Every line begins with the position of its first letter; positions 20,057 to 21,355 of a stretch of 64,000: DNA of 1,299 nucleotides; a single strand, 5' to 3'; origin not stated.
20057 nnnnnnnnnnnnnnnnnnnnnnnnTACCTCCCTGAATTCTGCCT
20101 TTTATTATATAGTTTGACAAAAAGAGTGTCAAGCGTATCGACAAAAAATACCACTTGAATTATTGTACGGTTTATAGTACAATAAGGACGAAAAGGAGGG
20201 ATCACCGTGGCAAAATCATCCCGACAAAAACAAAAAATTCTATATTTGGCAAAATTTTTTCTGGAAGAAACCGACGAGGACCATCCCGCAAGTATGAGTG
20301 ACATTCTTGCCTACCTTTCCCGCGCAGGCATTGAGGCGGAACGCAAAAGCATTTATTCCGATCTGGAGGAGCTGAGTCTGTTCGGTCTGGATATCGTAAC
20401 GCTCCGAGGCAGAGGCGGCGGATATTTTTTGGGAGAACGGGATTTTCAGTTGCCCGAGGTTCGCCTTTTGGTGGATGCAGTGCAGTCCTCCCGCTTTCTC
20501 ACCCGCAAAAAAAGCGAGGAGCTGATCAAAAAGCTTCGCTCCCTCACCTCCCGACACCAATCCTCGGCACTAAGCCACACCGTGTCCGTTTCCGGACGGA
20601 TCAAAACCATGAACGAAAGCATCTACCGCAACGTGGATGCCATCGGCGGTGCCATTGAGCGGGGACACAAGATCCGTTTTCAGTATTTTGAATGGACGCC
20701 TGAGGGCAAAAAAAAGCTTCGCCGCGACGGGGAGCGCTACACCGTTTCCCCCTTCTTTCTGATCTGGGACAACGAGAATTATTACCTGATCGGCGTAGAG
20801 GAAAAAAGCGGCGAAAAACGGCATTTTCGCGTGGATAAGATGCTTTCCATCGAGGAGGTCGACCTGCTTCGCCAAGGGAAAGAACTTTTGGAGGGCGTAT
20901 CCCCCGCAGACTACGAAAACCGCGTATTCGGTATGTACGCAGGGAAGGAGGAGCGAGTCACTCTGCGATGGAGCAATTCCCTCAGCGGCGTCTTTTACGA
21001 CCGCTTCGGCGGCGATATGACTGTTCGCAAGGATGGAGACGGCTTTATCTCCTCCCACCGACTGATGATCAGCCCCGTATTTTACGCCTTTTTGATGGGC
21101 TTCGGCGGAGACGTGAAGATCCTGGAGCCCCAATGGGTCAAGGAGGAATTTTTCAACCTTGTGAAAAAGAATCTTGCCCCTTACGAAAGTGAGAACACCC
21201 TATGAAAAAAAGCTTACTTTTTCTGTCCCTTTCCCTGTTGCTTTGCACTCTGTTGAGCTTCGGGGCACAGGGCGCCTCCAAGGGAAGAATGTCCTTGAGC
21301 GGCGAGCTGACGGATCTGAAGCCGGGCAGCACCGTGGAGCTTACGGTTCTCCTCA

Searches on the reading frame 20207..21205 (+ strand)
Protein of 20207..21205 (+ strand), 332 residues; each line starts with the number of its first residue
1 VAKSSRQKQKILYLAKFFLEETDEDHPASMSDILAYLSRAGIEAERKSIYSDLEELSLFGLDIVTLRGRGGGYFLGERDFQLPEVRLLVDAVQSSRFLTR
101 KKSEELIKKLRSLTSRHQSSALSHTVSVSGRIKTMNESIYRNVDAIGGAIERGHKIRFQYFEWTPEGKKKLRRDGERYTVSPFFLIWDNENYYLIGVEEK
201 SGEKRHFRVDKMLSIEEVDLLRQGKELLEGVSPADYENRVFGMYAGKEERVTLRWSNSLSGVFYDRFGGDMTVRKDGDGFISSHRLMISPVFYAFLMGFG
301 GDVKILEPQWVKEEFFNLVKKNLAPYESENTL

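Call 31: search_protein_families(library=pfam, proteins=[window:20207-21205:+], max_evalue=0.001)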
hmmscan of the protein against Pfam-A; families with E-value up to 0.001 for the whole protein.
window:20207-21205:+ (332 aa): 2 families
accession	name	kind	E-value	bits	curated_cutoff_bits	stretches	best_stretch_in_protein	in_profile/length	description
PF13280.12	WYL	-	3.4e-10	40.2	21.8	1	142-216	2-69/70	WYL domain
PF25583.1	WCX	-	6.4e-08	33.3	23.9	1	249-320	3-73/76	WCX domain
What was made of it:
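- Tried and rejected: For the WYL gene at 20207, only the domain assignment was confirmed (call 31).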
